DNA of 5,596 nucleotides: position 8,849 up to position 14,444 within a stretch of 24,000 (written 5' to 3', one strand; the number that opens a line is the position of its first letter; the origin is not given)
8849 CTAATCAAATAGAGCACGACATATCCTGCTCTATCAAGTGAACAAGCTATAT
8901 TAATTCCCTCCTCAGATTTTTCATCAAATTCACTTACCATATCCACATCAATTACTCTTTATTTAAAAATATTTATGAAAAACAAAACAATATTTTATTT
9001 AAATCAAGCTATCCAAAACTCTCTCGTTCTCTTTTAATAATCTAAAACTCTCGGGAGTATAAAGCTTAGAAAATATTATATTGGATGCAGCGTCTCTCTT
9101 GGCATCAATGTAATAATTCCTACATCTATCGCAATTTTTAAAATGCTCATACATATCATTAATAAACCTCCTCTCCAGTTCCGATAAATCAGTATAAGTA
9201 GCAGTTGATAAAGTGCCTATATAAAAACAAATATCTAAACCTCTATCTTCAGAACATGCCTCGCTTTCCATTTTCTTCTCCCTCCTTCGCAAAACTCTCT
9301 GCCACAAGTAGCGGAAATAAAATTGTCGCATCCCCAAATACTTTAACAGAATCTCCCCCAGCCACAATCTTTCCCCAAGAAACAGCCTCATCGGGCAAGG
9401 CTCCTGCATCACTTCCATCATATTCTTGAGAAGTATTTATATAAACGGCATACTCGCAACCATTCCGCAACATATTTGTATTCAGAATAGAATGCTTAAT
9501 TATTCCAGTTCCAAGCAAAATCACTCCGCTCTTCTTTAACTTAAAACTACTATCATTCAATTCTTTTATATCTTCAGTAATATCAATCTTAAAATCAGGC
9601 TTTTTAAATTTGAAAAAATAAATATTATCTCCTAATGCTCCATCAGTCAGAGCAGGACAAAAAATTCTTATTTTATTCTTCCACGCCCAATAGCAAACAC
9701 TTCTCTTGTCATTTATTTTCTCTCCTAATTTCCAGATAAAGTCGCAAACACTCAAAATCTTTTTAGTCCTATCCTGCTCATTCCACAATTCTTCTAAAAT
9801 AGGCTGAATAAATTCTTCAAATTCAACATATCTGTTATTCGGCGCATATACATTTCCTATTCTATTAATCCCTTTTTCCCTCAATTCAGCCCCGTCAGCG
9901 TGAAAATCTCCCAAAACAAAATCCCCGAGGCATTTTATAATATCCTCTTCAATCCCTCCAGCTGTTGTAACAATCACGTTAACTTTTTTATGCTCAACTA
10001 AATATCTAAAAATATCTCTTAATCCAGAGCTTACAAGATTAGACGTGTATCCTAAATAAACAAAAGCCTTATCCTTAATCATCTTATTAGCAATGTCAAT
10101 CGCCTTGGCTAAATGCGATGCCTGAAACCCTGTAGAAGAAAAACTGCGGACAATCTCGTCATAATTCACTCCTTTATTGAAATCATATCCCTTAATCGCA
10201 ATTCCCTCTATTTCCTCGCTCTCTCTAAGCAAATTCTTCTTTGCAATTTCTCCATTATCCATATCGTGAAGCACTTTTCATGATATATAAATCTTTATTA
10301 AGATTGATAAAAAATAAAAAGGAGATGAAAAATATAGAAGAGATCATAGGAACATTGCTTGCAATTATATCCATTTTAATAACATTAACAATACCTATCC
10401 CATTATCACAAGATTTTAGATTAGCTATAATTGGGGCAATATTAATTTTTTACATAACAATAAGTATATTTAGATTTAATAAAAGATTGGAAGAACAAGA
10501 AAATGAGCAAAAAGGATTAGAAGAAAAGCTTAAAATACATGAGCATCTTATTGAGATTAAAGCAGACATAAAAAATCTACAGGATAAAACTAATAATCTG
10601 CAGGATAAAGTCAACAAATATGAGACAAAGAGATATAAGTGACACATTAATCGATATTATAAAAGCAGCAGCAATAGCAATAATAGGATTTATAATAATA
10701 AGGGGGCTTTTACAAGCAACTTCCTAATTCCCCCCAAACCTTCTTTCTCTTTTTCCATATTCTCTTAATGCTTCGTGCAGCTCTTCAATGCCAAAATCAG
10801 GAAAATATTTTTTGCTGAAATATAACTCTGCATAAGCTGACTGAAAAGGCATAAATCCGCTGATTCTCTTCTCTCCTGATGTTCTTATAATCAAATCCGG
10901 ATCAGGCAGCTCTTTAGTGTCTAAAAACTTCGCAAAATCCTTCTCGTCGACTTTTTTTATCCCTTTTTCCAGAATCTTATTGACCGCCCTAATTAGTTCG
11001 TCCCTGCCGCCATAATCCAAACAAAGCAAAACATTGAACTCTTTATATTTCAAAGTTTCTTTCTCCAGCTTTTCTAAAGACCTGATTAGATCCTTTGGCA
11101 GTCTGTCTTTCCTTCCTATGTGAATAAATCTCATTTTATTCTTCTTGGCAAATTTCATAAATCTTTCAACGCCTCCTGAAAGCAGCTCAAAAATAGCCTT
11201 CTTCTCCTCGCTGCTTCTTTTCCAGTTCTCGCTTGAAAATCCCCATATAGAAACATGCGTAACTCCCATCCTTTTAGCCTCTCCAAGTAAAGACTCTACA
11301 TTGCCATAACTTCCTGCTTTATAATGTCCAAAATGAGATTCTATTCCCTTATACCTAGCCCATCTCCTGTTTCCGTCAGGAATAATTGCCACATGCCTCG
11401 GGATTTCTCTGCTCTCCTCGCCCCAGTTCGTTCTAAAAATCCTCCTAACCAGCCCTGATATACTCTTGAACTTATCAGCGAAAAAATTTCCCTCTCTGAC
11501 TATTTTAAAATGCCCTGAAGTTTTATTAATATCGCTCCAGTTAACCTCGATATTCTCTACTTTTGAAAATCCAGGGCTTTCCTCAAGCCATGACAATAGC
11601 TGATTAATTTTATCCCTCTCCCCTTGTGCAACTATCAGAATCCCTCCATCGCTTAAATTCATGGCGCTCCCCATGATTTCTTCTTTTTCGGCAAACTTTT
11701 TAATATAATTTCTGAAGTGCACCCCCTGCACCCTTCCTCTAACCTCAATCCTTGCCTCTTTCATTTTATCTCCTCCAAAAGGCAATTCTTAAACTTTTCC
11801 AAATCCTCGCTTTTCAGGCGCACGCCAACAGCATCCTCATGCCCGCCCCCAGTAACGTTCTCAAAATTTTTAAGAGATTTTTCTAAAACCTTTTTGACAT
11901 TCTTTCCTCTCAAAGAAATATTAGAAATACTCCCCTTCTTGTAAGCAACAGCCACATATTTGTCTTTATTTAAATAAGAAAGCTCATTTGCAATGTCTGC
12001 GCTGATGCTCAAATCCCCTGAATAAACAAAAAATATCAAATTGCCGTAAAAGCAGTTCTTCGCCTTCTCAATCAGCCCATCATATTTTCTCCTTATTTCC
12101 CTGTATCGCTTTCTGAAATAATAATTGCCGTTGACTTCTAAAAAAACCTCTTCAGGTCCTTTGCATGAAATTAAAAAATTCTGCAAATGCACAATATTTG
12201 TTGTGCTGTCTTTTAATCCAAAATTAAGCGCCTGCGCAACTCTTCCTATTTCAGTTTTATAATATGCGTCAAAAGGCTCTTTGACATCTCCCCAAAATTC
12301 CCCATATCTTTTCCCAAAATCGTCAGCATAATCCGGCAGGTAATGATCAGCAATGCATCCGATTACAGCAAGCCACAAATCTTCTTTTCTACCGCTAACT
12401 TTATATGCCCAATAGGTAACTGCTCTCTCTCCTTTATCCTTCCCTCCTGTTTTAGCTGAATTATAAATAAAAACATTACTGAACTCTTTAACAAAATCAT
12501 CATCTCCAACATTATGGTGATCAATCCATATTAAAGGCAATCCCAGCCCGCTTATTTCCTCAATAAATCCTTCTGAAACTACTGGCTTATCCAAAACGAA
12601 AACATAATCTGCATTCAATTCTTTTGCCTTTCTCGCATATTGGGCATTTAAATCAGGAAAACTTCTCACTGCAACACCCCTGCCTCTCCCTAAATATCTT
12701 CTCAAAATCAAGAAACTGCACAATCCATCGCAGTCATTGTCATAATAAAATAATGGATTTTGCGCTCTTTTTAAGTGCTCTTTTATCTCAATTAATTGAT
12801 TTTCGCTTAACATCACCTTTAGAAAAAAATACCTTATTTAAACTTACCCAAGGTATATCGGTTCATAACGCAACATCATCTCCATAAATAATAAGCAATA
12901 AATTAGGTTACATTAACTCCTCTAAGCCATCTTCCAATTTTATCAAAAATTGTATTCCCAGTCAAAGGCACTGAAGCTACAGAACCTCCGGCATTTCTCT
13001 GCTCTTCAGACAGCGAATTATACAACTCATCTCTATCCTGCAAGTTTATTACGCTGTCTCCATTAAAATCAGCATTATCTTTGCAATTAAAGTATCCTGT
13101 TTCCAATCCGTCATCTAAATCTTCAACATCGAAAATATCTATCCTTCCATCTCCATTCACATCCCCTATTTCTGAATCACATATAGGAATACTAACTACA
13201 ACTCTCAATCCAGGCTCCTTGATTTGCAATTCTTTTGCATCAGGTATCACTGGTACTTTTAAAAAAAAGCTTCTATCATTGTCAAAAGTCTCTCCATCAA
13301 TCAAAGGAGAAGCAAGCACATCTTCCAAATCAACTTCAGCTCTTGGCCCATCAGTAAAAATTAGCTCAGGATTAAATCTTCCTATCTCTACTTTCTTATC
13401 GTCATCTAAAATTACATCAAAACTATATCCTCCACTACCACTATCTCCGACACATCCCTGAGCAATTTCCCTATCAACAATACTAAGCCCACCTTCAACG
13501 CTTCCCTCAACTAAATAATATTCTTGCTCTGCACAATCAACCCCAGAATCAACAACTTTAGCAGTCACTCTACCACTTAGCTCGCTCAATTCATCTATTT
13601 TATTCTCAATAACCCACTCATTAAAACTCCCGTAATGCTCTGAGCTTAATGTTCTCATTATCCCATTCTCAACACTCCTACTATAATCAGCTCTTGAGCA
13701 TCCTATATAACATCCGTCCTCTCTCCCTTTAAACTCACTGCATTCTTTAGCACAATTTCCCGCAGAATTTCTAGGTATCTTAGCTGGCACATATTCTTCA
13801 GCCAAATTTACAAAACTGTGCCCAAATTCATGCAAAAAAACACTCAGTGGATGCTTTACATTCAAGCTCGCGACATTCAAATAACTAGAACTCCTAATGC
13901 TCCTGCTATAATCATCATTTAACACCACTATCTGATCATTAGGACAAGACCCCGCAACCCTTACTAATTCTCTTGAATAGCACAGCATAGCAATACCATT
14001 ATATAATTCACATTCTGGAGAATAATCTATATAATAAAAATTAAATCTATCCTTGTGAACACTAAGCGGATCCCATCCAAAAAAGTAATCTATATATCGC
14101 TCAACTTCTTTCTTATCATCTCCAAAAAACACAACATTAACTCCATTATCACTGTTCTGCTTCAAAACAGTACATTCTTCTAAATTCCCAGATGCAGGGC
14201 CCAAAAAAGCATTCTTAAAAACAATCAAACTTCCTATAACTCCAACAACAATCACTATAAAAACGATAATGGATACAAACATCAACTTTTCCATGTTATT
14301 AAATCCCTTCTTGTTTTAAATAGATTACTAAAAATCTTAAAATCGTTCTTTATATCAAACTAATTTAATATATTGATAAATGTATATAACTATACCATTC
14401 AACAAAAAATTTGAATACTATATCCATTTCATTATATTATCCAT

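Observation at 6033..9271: Three diverged paralogs of a ~90-100-aa protein with an invariant C-x36-H-x3-C-x2-C signature and a conserved extreme C-terminal tail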

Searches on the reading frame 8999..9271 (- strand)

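Call 3: search_protein_families(library=pfam, proteins=[window:8999-9271:-], max_evalue=1)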
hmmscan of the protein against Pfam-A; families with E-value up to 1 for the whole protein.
window:8999-9271:- (90 aa): 2 families
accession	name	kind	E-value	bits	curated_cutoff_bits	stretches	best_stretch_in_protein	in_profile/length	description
PF20145.4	ARMET_N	-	0.0011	19.7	26.9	1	6-41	35-72/96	ARMET, N-terminal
PF14633.12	SH2_2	-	0.018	14.9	27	1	22-63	99-140/211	SH2 domain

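Call 53: search_protein_families(library=ncbifam, proteins=[window:8999-9271:-], max_evalue=1)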
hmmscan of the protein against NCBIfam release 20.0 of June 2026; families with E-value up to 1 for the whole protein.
window:8999-9271:- (90 aa): 0 families

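Call 91: search_protein_families(library=padloc, proteins=[window:8999-9271:-], max_evalue=0.1)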
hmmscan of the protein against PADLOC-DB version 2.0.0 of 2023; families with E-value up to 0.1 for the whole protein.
window:8999-9271:- (90 aa): 0 families

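Call 92: search_protein_families(library=phrogs, proteins=[window:8999-9271:-], max_evalue=0.1)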
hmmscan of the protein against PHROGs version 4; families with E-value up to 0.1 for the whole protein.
window:8999-9271:- (90 aa): 1 family
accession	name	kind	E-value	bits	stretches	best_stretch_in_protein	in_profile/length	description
phrog_28052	-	unknown function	0.096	14.2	0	40-74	22-56/94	-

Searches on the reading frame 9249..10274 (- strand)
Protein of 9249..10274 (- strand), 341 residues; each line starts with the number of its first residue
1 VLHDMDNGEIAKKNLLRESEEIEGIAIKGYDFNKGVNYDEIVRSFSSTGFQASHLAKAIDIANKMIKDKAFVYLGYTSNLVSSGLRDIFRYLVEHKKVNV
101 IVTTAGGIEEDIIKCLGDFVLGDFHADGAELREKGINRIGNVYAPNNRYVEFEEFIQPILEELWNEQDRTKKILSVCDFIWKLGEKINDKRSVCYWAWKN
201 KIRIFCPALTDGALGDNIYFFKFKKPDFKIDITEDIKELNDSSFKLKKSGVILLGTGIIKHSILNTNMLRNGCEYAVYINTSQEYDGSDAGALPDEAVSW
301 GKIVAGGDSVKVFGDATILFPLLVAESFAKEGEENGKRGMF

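Call 3: search_protein_families(library=pfam, proteins=[window:9249-10274:-], max_evalue=1)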
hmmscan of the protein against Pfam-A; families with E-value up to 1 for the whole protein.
window:9249-10274:- (341 aa): 1 family
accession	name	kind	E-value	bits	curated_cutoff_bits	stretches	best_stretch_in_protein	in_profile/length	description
PF01916.23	DS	-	2.2e-114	382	27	1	40-326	1-287/288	Deoxyhypusine synthase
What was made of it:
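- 9249..10274 (-): Deoxyhypusine synthase gene (dys). It is the upstream neighbour of P3 and overlaps it. Pfam DS, E = 2e-114 (call 3).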

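Call 48: find_related_loci(query=window:9249-10274:-, collection=genome_contigs, flank=4000)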
Query window:9249-10274:- (341 aa) in genome_contigs; peptide patterns used: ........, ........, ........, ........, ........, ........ (x = any residue, [..] = any of these).
128 stretches matched a pattern; 83 encode a relative of the query (tblastn E <= 1e-3); the best 80 are kept; 80 distinct loci.
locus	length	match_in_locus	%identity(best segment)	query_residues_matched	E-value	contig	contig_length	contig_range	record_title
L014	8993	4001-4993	82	1-331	0e+0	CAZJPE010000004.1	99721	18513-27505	MAG TPA_asm: Candidatus Woesearchaeota archaeon isolate SRP178908_co2_70 genome assembly, contig: NODE_25_length_99721_c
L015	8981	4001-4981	74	9-337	1e-170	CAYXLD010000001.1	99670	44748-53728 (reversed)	MAG TPA_asm: Candidatus Woesearchaeota archaeon isolate ERP125453_co1_526 genome assembly, contig: NODE_106_length_99670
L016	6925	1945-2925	74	12-338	2e-170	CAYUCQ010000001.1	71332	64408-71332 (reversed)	MAG TPA_asm: Candidatus Woesearchaeota archaeon isolate SRP050083_co3_194 genome assembly, contig: NODE_156_length_71332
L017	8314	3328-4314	72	1-329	8e-170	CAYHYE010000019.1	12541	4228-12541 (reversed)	MAG TPA_asm: Candidatus Woesearchaeota archaeon isolate ERP119705_co17_292 genome assembly, contig: NODE_7102_length_125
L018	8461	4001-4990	73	2-331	7e-169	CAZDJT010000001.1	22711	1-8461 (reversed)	MAG TPA_asm: Candidatus Woesearchaeota archaeon isolate ERP125453_co1_525 genome assembly, contig: NODE_2111_length_2271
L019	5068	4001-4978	73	5-330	4e-169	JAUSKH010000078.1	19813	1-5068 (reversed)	MAG: Nanoarchaeota archaeon isolate E14_metabat.bin.43 E14_k141_424868, whole genome shotgun sequence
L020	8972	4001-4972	72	6-329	3e-167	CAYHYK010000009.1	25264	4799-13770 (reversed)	MAG TPA_asm: Candidatus Woesearchaeota archaeon isolate ERP119705_co17_376 genome assembly, contig: NODE_2224_length_252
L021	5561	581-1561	72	5-331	1e-167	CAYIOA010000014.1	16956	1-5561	MAG TPA_asm: Candidatus Woesearchaeota archaeon isolate ERP119705_co24_81 genome assembly, contig: NODE_3994_length_1695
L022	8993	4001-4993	71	1-331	1e-167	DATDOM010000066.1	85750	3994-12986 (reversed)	MAG TPA_asm: Candidatus Nanoarchaeia archaeon isolate SMAG_U7894 k141_1470011, whole genome shotgun sequence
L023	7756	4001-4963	73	9-329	8e-166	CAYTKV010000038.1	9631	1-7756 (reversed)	MAG TPA_asm: Candidatus Woesearchaeota archaeon isolate SRP269290_co3_959 genome assembly, contig: NODE_9266_length_9631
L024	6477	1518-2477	72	7-326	2e-165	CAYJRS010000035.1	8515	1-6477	MAG TPA_asm: Candidatus Woesearchaeota archaeon isolate ERP125453_co1_447 genome assembly, contig: NODE_10161_length_851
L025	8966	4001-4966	72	10-331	7e-164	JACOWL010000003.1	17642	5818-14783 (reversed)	MAG: Candidatus Pacearchaeota archaeon isolate NC_groundwater_125_Ag_B-0.1um_31_18 S3_GD2017_2_B1_scaffold_1976, whole g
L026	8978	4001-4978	72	5-330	4e-164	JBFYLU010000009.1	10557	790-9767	MAG: Nanoarchaeota archaeon isolate PPR_0044 k121_303083, whole genome shotgun sequence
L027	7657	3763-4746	70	2-329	9e-164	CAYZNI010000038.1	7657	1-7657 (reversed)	MAG TPA_asm: Candidatus Woesearchaeota archaeon isolate SRP173033_co2_255 genome assembly, contig: NODE_6055_length_7657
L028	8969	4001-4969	72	5-331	1e-163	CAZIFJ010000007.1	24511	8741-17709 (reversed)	MAG TPA_asm: Candidatus Woesearchaeota archaeon isolate SRP178908_co2_275 genome assembly, contig: NODE_722_length_24511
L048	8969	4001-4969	70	4-330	4e-158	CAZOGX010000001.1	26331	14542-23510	MAG TPA_asm: Candidatus Woesearchaeota archaeon isolate SRP170004_co1_557 genome assembly, contig: NODE_2729_length_2633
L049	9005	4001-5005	67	1-338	1e-156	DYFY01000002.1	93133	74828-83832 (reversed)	MAG TPA_asm: Candidatus Parvarchaeum sp. isolate BE2012_37_19 Afr_mines_BE2012_129_length_93133_cov_8_268151, whole geno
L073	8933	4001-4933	67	20-329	1e-143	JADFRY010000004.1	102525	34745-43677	MAG: Nanoarchaeota archaeon isolate B8T1B11 B8T1B11_NODE40, whole genome shotgun sequence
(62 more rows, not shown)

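Call 101: search_protein_families(library=pfam, proteins=[L049:5019-5660:-, L073:4986-5576:-, L048:5142-5519:-, L048:4968-5138:-], max_evalue=0.01)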
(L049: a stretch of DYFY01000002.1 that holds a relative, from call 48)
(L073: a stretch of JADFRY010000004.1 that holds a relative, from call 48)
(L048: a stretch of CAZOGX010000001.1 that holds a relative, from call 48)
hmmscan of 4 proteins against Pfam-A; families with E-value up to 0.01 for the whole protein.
L049:5019-5660:- (213 aa): 2 families
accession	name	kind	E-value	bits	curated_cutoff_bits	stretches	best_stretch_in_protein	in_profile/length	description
PF04542.20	Sigma70_r2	-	9.3e-10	38.6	24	1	36-102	2-69/71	Sigma-70 region 2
PF08281.18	Sigma70_r4_2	-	1.4e-06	28.3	25.7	1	156-191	19-54/54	Sigma-70, region 4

L073:4986-5576:- (196 aa): 3 families
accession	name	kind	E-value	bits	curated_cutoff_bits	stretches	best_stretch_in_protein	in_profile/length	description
PF04545.22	Sigma70_r4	-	4e-08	33.1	24.1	1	133-173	6-46/50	Sigma-70, region 4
PF08281.18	Sigma70_r4_2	-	1.3e-06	28.4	25.7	1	134-169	13-48/54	Sigma-70, region 4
PF04542.20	Sigma70_r2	-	0.0017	18.6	24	1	45-94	22-70/71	Sigma-70 region 2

L048:5142-5519:- (126 aa): 1 family
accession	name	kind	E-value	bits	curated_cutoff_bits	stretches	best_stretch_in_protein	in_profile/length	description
PF04542.20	Sigma70_r2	-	2.4e-10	40.5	24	1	41-96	15-68/71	Sigma-70 region 2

L048:4968-5138:- (57 aa): 2 families
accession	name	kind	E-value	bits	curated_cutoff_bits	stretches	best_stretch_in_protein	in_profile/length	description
PF04545.22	Sigma70_r4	-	7.3e-11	41.9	24.1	1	3-49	4-50/50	Sigma-70, region 4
PF08281.18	Sigma70_r4_2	-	6.7e-08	32.5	25.7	1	3-47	10-54/54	Sigma-70, region 4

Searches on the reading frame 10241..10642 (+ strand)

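Call 69: search_protein_families(library=pfam, proteins=[window:10241-10642:+], max_evalue=0.01)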
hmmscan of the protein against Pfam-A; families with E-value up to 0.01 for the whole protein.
window:10241-10642:+ (133 aa): 2 families
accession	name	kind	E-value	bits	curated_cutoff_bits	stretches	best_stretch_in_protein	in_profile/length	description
PF14712.11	Snapin_Pallidin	-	0.0012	19.7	29.6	0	75-126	35-87/89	Snapin/Pallidin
PF06295.17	ZapG-like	-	0.0072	16.8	33.5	0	63-129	2-77/123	Z-ring associated protein G-like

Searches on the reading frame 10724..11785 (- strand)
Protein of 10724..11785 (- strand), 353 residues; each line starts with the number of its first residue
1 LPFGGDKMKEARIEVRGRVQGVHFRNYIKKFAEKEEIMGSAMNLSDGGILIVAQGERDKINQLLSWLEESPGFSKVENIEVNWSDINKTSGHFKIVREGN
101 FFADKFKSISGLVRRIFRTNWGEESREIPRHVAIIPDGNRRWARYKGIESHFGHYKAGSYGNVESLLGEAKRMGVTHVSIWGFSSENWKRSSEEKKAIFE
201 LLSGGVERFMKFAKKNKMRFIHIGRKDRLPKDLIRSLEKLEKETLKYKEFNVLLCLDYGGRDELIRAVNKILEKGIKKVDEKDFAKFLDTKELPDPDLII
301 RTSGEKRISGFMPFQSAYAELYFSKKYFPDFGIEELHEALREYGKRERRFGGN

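Call 3: search_protein_families(library=pfam, proteins=[window:10724-11785:-], max_evalue=1)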
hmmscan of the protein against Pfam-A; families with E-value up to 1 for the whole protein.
window:10724-11785:- (353 aa): 4 families
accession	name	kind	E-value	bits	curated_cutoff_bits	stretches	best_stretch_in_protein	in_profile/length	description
PF01255.24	Prenyltransf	-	2.5e-66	223.8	27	1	135-351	1-219/219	Putative undecaprenyl diphosphate synthase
PF00708.24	Acylphosphatase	-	4.3e-20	72.2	22.5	1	12-95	2-85/85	Acylphosphatase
PF17773.7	UPF0176_N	-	0.011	16.5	26.2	1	23-83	17-75/92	UPF0176 acylphosphatase like domain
PF02938.19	GAD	-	0.067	13.9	23.4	0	15-64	44-95/95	GAD domain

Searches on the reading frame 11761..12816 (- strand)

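Call 69: search_protein_families(library=pfam, proteins=[window:11761-12816:-], max_evalue=0.01)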
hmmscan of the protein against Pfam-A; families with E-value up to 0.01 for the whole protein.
window:11761-12816:- (351 aa): 2 families
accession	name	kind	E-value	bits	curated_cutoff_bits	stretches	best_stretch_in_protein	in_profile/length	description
PF01368.27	DHH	-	2.3e-06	28.4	28.1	1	25-112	8-80/125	DHH family, N-terminal domain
PF02272.25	DHHA1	-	7.3e-06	26.8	25.9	1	270-350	16-100/102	DHHA1 domain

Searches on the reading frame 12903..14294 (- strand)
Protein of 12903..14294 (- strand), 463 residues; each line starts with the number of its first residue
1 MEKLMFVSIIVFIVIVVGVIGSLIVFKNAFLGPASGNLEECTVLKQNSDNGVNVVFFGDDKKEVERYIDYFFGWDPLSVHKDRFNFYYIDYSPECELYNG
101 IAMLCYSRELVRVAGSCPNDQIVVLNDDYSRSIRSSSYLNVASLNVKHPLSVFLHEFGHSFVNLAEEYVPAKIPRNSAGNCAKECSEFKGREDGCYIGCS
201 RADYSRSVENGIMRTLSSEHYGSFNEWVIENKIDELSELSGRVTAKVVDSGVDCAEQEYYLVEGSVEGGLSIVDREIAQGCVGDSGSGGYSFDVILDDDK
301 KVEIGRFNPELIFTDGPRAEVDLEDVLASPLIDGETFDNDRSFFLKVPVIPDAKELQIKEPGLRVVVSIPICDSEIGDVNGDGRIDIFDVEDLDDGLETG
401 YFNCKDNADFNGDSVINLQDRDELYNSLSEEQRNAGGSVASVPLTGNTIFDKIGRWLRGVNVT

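Call 69: search_protein_families(library=pfam, proteins=[window:12903-14294:-], max_evalue=0.01)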
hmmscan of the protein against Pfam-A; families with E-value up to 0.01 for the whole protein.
window:12903-14294:- (463 aa): 2 families
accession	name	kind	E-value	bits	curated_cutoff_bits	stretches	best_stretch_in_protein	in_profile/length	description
PF09471.16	Peptidase_M64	-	3.5e-05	23.6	26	1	105-173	97-166/302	IgA Peptidase M64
PF00404.24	Dockerin_1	-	0.00016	22.3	22.9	1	377-428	2-56/57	Dockerin type I domain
